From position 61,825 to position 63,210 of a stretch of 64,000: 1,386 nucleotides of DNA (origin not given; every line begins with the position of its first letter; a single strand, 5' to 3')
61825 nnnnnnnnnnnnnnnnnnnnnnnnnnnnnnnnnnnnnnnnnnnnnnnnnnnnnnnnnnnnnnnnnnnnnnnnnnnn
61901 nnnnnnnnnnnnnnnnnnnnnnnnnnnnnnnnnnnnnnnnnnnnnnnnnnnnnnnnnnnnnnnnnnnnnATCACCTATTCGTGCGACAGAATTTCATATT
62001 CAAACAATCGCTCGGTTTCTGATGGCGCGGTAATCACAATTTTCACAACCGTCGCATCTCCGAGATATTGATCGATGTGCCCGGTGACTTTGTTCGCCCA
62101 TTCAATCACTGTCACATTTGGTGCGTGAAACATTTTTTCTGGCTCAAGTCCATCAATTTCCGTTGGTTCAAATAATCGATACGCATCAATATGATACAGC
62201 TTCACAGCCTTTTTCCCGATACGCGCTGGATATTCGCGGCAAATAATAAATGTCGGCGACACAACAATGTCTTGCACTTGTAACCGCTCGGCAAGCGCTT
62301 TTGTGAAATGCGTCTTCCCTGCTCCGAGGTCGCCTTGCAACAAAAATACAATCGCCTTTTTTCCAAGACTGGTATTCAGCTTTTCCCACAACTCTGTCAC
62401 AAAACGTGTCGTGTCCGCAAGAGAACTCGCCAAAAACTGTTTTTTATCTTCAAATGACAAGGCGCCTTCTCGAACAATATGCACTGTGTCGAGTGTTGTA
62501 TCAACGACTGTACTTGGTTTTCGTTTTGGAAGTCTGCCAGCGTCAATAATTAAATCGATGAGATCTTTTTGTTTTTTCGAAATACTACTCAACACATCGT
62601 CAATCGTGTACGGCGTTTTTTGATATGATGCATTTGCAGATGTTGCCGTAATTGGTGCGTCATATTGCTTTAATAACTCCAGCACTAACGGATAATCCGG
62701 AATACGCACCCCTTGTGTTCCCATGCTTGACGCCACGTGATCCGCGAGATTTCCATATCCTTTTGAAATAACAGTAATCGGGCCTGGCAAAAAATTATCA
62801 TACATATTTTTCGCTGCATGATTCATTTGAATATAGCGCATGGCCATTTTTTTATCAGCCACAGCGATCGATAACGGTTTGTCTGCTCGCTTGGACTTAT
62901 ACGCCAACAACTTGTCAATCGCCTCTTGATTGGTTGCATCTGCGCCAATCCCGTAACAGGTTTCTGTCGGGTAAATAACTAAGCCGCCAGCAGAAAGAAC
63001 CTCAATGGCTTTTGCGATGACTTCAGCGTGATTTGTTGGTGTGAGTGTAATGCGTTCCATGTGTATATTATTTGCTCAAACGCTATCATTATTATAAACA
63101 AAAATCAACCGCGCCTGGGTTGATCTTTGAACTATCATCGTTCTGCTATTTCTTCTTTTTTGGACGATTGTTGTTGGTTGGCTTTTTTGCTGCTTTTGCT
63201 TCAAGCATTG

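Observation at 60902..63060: t6A module: TsaC-TsaE fusion adjacent to TsaD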

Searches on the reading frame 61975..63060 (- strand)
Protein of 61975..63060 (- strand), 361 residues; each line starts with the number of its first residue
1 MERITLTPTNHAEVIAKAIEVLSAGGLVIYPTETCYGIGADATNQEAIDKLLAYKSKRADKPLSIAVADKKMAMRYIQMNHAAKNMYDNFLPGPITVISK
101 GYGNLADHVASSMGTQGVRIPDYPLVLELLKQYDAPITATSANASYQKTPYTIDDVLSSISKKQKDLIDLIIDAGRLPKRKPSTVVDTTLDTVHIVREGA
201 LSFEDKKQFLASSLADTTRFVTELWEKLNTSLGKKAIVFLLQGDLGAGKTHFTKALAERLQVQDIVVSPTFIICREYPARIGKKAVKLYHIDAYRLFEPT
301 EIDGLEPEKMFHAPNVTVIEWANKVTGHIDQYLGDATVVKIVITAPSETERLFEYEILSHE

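Call 3: search_protein_families(library=pfam, proteins=[window:61975-63060:-], max_evalue=0.01)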
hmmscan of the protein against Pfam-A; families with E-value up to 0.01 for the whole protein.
window:61975-63060:- (361 aa): 2 families
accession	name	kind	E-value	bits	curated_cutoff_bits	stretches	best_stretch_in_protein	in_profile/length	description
PF01300.24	Sua5_yciO_yrdC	-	1.2e-47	162.1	25.1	1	20-199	1-178/178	Telomere recombination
PF02367.23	TsaE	-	7.8e-29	100.7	26.6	1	222-345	8-120/128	Threonylcarbamoyl adenosine biosynthesis protein TsaE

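Call 4: search_protein_families(library=ncbifam, proteins=[window:61975-63060:-], max_evalue=0.01)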
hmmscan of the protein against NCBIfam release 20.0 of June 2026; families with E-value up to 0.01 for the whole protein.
window:61975-63060:- (361 aa): 7 families
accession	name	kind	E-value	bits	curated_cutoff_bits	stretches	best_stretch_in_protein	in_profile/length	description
TIGR00057.1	TIGR00057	equivalog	6.9e-52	175.6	123.2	1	10-208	6-199/202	L-threonylcarbamoyladenylate synthase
TIGR00150.1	T6A_YjeE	equivalog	2.8e-24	85.5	60.1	1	233-332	19-114/135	tRNA (adenosine(37)-N6)-threonylcarbamoyltransferase complex ATPase subunit type 1 TsaE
NF007919.1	PRK10634.1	equivalog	2.3e-23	82.6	175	1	19-189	2-170/176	L-threonylcarbamoyladenylate synthase type 1 TsaC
NF007931.0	PRK10646.1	equivalog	1.4e-12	47.8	246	1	223-329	16-117/153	tRNA (adenosine(37)-N6)-threonylcarbamoyltransferase complex ATPase subunit type 1 TsaE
TIGR00143.1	hypF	equivalog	9.4e-10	37.3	466.1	1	11-155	190-331/741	carbamoyltransferase HypF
NF005992.0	PRK08116.1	subfamily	0.0082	15.3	189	0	231-267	109-145/269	hypothetical protein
NF033438.1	BREX_BrxD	equivalog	0.0092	15.1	350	0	218-270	30-82/423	BREX system ATP-binding protein BrxD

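Call 6: find_homologous_proteins(query=window:61975-63060:-, max_evalue=0.00001)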
Query window:61975-63060:- (361 aa): 2982 proteins with E <= 0.00001 among 8000 candidates; the best 120 are listed.
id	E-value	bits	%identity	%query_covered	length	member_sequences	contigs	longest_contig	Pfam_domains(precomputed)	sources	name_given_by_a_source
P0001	4.0e-235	798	100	100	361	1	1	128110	PF01300.25,PF02367.24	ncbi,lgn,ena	-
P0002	5.0e-151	521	67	99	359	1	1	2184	PF01300.25,PF02367.24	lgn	-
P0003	3.1e-149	515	65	99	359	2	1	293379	PF01300.25,PF02367.24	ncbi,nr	ncbi:MAG: threonylcarbamoyl-AMP synthase [Candidatus Kerfeldbacteria bacterium]|nr:threonylcarbamoyl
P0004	1.1e-148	513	64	99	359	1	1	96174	PF01300.25,PF02367.24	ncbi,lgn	-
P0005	1.6e-148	513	65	99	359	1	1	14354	PF01300.25,PF02367.24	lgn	-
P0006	1.7e-148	513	64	99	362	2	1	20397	PF01300.25,PF02367.24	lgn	-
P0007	1.8e-147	510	64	99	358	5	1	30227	PF01300.25,PF02367.24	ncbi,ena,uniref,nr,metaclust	ncbi:MAG: hypothetical protein A3B90_02575 [Candidatus Magasanikbacteria bacterium RIFCSPHIGHO2_02_F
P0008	4.6e-147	508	64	99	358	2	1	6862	PF01300.25,PF02367.24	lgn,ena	-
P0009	6.7e-147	508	65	99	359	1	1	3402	PF01300.25,PF02367.24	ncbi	-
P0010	4.7e-146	505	63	99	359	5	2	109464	PF01300.25,PF02367.24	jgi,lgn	jgi:L-threonylcarbamoyladenylate synthase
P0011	8.0e-145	501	63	100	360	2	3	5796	PF01300.25,PF02367.24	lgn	-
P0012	2.5e-144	499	65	99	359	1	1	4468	PF01300.25,PF02367.24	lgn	-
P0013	1.8e-143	496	63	99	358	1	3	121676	PF01300.25,PF02367.24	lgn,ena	-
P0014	8.9e-143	494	62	99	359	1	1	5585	PF01300.25,PF02367.24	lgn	-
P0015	4.3e-142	492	62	99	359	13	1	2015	PF01300.25,PF02367.24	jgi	jgi:L-threonylcarbamoyladenylate synthase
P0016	6.3e-142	491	61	99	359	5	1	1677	PF01300.25,PF02367.24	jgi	jgi:L-threonylcarbamoyladenylate synthase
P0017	1.9e-141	490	61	99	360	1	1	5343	PF01300.25,PF02367.24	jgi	jgi:L-threonylcarbamoyladenylate synthase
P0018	2.3e-141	489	61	99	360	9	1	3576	PF01300.25,PF02367.24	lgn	-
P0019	5.1e-140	485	60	99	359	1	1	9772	PF01300.25,PF02367.24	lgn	-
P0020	9.9e-140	484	61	99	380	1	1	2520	PF01300.25,PF02367.24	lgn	-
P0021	1.6e-139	483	63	99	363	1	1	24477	PF01300.25,PF02367.24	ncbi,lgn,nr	ncbi:MAG: L-threonylcarbamoyladenylate synthase [Candidatus Kerfeldbacteria bacterium]|nr:L-threonyl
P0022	1.8e-137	477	61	99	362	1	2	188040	PF01300.25,PF02367.24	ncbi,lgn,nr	ncbi:threonylcarbamoyl-AMP synthase [Candidatus Nomurabacteria bacterium]|nr:threonylcarbamoyl-AMP s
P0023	2.0e-137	476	59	98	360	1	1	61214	PF01300.25,PF02367.24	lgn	-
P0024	3.2e-137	476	60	99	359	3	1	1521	PF01300.25,PF02367.24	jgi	jgi:L-threonylcarbamoyladenylate synthase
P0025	3.8e-137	476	59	99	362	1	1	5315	PF01300.25,PF02367.24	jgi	jgi:L-threonylcarbamoyladenylate synthase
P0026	1.9e-136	473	59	99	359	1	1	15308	PF01300.25,PF02367.24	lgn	-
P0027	4.2e-136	472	61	97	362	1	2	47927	PF01300.25,PF02367.24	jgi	jgi:L-threonylcarbamoyladenylate synthase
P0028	5.7e-136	472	59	99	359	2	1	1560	PF01300.25,PF02367.24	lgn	-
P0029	1.1e-135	471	59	99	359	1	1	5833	PF01300.25,PF02367.24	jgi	jgi:L-threonylcarbamoyladenylate synthase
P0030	8.9e-135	468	61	99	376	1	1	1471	PF01300.25,PF02367.24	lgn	-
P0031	9.0e-135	468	58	99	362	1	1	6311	PF01300.25,PF02367.24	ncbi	-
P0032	1.6e-134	467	60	99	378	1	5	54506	PF01300.25,PF02367.24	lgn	-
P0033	6.1e-134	465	58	99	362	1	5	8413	PF01300.25,PF02367.24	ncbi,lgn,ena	-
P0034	1.1e-133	464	57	99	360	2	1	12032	PF01300.25,PF02367.24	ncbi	-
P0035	7.5e-133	461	59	99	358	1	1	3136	PF01300.25,PF02367.24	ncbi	-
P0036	1.2e-132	461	57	99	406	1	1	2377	PF01300.25,PF02367.24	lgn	-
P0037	2.1e-132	460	58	99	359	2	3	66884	PF01300.25,PF02367.24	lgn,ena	-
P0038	6.4e-130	452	59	96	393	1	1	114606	PF01300.25,PF02367.24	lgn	-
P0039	2.6e-129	450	57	98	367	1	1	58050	PF01300.25,PF02367.24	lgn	-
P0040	3.1e-129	450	57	99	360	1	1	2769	PF01300.25,PF02367.24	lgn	-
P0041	4.0e-129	449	57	99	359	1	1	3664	PF01300.25,PF02367.24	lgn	-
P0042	2.0e-127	444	58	99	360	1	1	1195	PF01300.25,PF02367.24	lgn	-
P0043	7.3e-127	442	58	99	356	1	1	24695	PF01300.25,PF02367.24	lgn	-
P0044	2.2e-126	440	56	99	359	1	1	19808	PF01300.25,PF02367.24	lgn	-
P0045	1.1e-120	422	54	99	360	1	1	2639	PF01300.25,PF02367.24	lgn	-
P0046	1.5e-119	418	54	99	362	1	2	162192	PF01300.25,PF02367.24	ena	-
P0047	5.0e-119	416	55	96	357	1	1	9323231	PF01300.25,PF02367.24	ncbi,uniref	ncbi:L-threonylcarbamoyladenylate synthase [Candidatus Uabimicrobium sp. HlEnr_7]|uniref:L-threonylc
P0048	1.6e-118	414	53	100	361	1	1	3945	PF01300.25,PF02367.24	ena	-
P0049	3.0e-117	410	53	96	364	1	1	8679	PF01300.25,PF02367.24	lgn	-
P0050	2.5e-116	407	53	96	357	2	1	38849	PF01300.25,PF02367.24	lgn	-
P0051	3.3e-116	407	51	99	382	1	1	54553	PF01300.25,PF02367.24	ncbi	-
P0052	9.4e-116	405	51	99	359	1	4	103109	PF01300.25,PF02367.24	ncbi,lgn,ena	-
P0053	9.5e-116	405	55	92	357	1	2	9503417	PF01300.25,PF02367.24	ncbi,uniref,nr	ncbi:L-threonylcarbamoyladenylate synthase [Candidatus Uabimicrobium amorphum]|uniref:L-threonylcarb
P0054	1.4e-114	401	51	96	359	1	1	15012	PF01300.25,PF02367.24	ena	-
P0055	2.2e-114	401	50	99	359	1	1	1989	PF01300.25,PF02367.24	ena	-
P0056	5.7e-113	396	53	96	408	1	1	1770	PF01300.25,PF02367.24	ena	-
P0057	8.5e-113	396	51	98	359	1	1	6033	PF01300.25,PF02367.24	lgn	-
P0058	1.1e-111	392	51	96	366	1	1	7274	PF01300.25,PF02367.24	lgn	-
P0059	5.7e-111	390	51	99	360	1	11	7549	PF01300.25,PF02367.24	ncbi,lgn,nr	ncbi:MAG: threonylcarbamoyl-AMP synthase [Candidatus Brocadiae bacterium]|nr:threonylcarbamoyl-AMP s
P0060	2.3e-110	388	51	99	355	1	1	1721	PF01300.25,PF02367.24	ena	-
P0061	3.0e-110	387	56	85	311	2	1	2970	PF01300.25,PF02367.24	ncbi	ncbi:MAG: tRNA (adenosine(37)-N6)-threonylcarbamoyltransferase complex ATPase subunit type 1 TsaE, p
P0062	3.3e-110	387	50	98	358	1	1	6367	PF01300.25,PF02367.24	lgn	-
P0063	2.3e-109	384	57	87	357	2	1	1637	PF01300.25,PF02367.24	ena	-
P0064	7.3e-109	383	51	99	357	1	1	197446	PF01300.25,PF02367.24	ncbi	-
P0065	1.2e-108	382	51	99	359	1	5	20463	PF01300.25,PF02367.24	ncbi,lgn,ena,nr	ncbi:MAG: threonylcarbamoyl-AMP synthase [Candidatus Aenigmarchaeota archaeon]|nr:threonylcarbamoyl-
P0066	2.0e-107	378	50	98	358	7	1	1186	PF01300.25,PF02367.24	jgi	-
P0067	6.5e-107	376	50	98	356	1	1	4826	PF01300.25,PF02367.24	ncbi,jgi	-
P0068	6.9e-107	376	50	98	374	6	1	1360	PF01300.25,PF02367.24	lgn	-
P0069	8.2e-107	376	53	90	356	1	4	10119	PF01300.25,PF02367.24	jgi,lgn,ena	-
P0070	8.8e-107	376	50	99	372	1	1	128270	PF01300.25,PF02367.24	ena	-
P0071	1.1e-106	375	50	97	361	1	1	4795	PF01300.25,PF02367.24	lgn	-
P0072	1.4e-106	375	54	89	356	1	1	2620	PF01300.25,PF02367.24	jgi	-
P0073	1.6e-106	375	53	90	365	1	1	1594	PF01300.25,PF02367.24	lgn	-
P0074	3.5e-106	374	53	89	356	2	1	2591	PF01300.25,PF02367.24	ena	-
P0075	6.6e-106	373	51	98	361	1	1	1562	PF01300.25,PF02367.24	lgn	-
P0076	7.0e-106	373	49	98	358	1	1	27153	PF01300.25,PF02367.24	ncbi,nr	ncbi:MAG: threonylcarbamoyl-AMP synthase [Candidatus Aenigmarchaeota archaeon]|nr:threonylcarbamoyl-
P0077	4.6e-105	370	47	98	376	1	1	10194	PF01300.25,PF02367.24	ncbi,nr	ncbi:MAG: threonylcarbamoyl-AMP synthase [Parcubacteria group bacterium]|nr:threonylcarbamoyl-AMP sy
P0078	5.9e-105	370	48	97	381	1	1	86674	PF01300.25,PF02367.24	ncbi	-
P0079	6.3e-105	370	49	99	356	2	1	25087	PF01300.25,PF02367.24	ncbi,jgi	-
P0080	9.9e-105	369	49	99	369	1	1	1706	PF01300.25,PF02367.24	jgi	-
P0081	1.7e-104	368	47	98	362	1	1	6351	PF01300.25,PF02367.24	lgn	-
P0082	1.7e-104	368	52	93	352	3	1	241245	PF01300.25,PF02367.24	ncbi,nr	ncbi:MAG: threonylcarbamoyl-AMP synthase [Candidatus Aenigmarchaeota archaeon]|nr:threonylcarbamoyl-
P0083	2.4e-104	368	52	90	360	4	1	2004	PF01300.25,PF02367.24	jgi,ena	-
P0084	2.8e-104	368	53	96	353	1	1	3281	PF01300.25,PF07693.21,PF02367.24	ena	-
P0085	4.6e-104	367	52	95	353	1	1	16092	PF01300.25,PF02367.24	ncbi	-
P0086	4.8e-104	367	48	98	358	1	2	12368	PF01300.25,PF02367.24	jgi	-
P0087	6.0e-104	366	50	94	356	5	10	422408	PF01300.25,PF02367.24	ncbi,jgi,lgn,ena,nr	ncbi:MAG TPA: hypothetical protein DCX25_04550 [Candidatus Pacebacteria bacterium]|nr:MAG: Sua5/YciO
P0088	7.8e-104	366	50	96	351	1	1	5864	PF01300.25,PF02367.24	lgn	-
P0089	8.0e-104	366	49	98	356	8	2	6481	PF01300.25,PF02367.24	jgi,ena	-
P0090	1.5e-103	365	50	98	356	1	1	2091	PF01300.25,PF02367.24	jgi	jgi:L-threonylcarbamoyladenylate synthase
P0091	3.6e-103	364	48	98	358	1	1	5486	PF01300.25,PF02367.24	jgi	jgi:L-threonylcarbamoyladenylate synthase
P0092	4.9e-103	363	50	99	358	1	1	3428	PF01300.25,PF02367.24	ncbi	-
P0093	4.9e-103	363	50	92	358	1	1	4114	PF01300.25,PF02367.24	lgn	-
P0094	5.6e-103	363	47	99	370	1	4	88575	PF01300.25,PF02367.24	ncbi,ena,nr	ncbi:MAG: Uncharacterized protein G01um101418_26 [Parcubacteria group bacterium Gr01-1014_18]|nr:MAG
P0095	6.3e-103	363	49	99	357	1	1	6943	PF01300.25,PF02367.24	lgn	-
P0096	6.8e-103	363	49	98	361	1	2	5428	PF01300.25,PF02367.24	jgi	jgi:L-threonylcarbamoyladenylate synthase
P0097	1.0e-102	362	49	98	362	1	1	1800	PF01300.25,PF02367.24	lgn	-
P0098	1.3e-102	362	49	93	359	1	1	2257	PF01300.25,PF02367.24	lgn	-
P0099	1.6e-102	362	52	97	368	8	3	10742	PF01300.25,PF02367.24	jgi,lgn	jgi:L-threonylcarbamoyladenylate synthase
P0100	1.9e-102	361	51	96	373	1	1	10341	PF01300.25,PF02367.24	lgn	-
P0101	2.0e-102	361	52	90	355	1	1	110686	PF01300.25,PF02367.24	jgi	jgi:L-threonylcarbamoyladenylate synthase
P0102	2.1e-102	361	49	99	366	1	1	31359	PF01300.25,PF02367.24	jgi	jgi:L-threonylcarbamoyladenylate synthase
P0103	2.3e-102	361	49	95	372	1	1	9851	PF01300.25,PF02367.24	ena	-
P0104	2.4e-102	361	51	98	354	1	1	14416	PF01300.25,PF02367.24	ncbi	-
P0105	2.7e-102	361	49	96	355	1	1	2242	PF01300.25,PF02367.24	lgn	-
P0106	3.1e-102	361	48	98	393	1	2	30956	PF01300.25,PF02367.24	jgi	-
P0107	4.5e-102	360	48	99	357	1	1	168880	PF01300.25,PF02367.24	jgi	jgi:L-threonylcarbamoyladenylate synthase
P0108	4.8e-102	360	49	98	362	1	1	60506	PF01300.25,PF02367.24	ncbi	-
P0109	6.6e-102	360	49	94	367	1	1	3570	PF01300.25,PF02367.24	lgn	-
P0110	1.3e-101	359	49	96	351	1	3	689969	PF01300.25,PF02367.24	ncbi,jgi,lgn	jgi:L-threonylcarbamoyladenylate synthase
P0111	1.3e-101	359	50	96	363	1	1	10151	PF01300.25,PF02367.24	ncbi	-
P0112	2.0e-101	358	49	96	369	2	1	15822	PF01300.25,PF02367.24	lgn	-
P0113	3.2e-101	357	49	96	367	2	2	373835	PF01300.25,PF02367.24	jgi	jgi:L-threonylcarbamoyladenylate synthase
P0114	3.6e-101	357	50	94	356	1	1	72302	PF01300.25,PF02367.24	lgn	-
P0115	3.6e-101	357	46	99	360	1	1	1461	PF01300.25,PF02367.24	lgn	-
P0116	5.2e-101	357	51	97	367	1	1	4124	PF01300.25,PF02367.24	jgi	jgi:L-threonylcarbamoyladenylate synthase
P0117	5.3e-101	357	47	100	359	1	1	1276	PF01300.25,PF02367.24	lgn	-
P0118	9.2e-101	356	50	95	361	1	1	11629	PF01300.25,PF02367.24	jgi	jgi:L-threonylcarbamoyladenylate synthase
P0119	1.1e-100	356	50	94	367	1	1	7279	PF01300.25,PF02367.24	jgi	-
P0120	1.2e-100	356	49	96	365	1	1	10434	PF01300.25,PF02367.24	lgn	-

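Call 13: find_encoding_contigs(protein=P0001, flank=10000, max_places=4)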
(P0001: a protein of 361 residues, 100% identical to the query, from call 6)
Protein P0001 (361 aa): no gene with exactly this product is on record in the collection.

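Call 16: find_related_loci(query=A1, collection=genome_contigs, flank=10000)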
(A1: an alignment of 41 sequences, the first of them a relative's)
Query A1 (361 aa) in genome_contigs; peptide patterns used: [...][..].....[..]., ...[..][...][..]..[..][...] (x = any residue, [..] = any of these).
490 stretches matched a pattern; 482 encode a relative of the query (tblastn E <= 1e-3); the best 80 are kept; 80 distinct loci.
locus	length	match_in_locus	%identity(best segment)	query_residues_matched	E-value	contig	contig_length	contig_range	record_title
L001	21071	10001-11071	65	1-357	2e-159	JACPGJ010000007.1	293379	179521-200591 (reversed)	MAG: Candidatus Kerfeldbacteria bacterium isolate NC_groundwater_384_Ag_B-0.1um_43_17 GD18-4_B1_scaffold_917009, whole g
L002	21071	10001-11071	64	1-357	6e-159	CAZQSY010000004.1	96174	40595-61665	MAG TPA_asm: uncultured Candidatus Saccharibacteria bacterium isolate SRP329715_co1_6 genome assembly, contig: NODE_227_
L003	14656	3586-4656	63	1-357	9e-157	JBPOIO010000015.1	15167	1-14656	MAG: Candidatus Magasanikiibacteriota bacterium isolate MAG_292 c_000000559118, whole genome shotgun sequence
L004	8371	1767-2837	63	1-357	9e-155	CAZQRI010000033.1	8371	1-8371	MAG TPA_asm: uncultured Gammaproteobacteria bacterium isolate SRP298887_co1_343 genome assembly, contig: NODE_9922_lengt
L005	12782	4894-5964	62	1-357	2e-153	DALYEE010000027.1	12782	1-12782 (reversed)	MAG TPA_asm: Candidatus Magasanikbacteria bacterium isolate CTOTU14245 NODE_1109_length_12782_cov_3.300542, whole genome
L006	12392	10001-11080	63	1-360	5e-153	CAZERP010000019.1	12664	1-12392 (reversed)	MAG TPA_asm: Candidatus Micrarchaeota archaeon isolate SRP278252_co2_6 genome assembly, contig: NODE_10417_length_12664_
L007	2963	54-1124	61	1-357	6e-159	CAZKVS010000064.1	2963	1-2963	MAG TPA_asm: uncultured Candidatus Saccharibacteria bacterium isolate SRP286056_co2_73 genome assembly, contig: NODE_615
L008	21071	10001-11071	61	1-357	6e-148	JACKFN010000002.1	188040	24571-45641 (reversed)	MAG: Candidatus Nomurabacteria bacterium isolate HK-STAS-PATE-1 HK-STAS-PATE-1_2, whole genome shotgun sequence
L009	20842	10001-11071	63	1-357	4e-145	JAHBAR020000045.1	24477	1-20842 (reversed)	MAG: Candidatus Kerfeldbacteria bacterium isolate AQU-08 c_000000074370, whole genome shotgun sequence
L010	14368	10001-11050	57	10-357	2e-140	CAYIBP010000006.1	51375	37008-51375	MAG TPA_asm: uncultured Candidatus Saccharibacteria bacterium isolate ERP119705_co1_115 genome assembly, contig: NODE_48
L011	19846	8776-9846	55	1-357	1e-133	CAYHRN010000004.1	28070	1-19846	MAG TPA_asm: uncultured Gammaproteobacteria bacterium isolate ERP119705_co15_249 genome assembly, contig: NODE_1407_leng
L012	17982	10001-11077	51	1-359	8e-124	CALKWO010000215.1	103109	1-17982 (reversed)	MAG TPA_asm: uncultured bacterium isolate SRR6007446_bin.57_CONCOCT_v1.1_MAG genome assembly, contig: ERZ724100.57, whol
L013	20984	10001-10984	55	10-339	2e-123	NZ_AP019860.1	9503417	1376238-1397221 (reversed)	Candidatus Uabimicrobium amorphum strain SRT547 chromosome, complete genome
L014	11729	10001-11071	51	1-357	1e-123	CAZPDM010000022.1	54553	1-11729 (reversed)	MAG TPA_asm: uncultured Planctomycetota bacterium isolate binchicken_co22_255 genome assembly, contig: NODE_632_length_5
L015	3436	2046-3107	51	1-357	1e-123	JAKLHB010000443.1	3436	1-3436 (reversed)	MAG: Planctomycetota bacterium isolate RA.bin53 RA.bin53_443, whole genome shotgun sequence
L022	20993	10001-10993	52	19-355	1e-111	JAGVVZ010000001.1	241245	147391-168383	MAG: Candidatus Aenigmatarchaeota archaeon isolate RIFCSPHIGHO2_02_FULL_35_12 rifcsphigho2_02_scaffold_21, whole genome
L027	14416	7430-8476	51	1-355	5e-109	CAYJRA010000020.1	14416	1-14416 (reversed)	MAG TPA_asm: uncultured archaeon isolate ERP125453_co1_246 genome assembly, contig: NODE_4439_length_14416_cov_11.440429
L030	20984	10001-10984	51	1-331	2e-106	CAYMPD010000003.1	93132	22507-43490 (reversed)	MAG TPA_asm: uncultured archaeon isolate binchicken_co17_215 genome assembly, contig: NODE_720_length_93132_cov_7.912363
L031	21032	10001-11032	47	10-355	1e-105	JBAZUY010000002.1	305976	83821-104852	MAG: archaeon isolate SO_2017_GW1_24 NODE_276_length_305976_cov_2.269097_OW334_2017, whole genome shotgun sequence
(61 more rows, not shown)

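Call 30: predict_structure(alignment_id=A1)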
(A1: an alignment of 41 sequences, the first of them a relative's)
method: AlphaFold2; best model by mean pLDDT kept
length: 361 residues; sequences in the alignment: 41
mean_pLDDT: 90.5   pTM: 0.57
mean pLDDT of the five models: 90.5, 89.1, 89.1, 88.4, 87.8
residues with pLDDT >= 90: 257; 70-90: 81; 50-70: 17; < 50: 6
segments of 3 or more residues with pLDDT < 50: 192-197
pLDDT, mean of each block of 10 residues (from residue 1): 96 98 98 93 97 81 93 96 88 91 94 92 96 96 78 93 96 92 76 50 89 95 94 94 88 97 89 89 95 83 91 96 92 94 89 91 53
secondary structure, 60 per line:
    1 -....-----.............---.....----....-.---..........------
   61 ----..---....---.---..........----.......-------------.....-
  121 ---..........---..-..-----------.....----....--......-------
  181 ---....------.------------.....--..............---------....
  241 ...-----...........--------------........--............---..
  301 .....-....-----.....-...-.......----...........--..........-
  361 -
elements in order: E2-5 H11-23 E27-31 E36-39 H45-54 H70-73 H81-90 E95-101 E115-119 H124-133 H153-157 H162-165 E168-173 E184-187 E207-211 H214-227 E237-243 H249-259 E274-281 E284-292 H299-305 H307-310 E316-320 H326-332 E337-347 E350-359
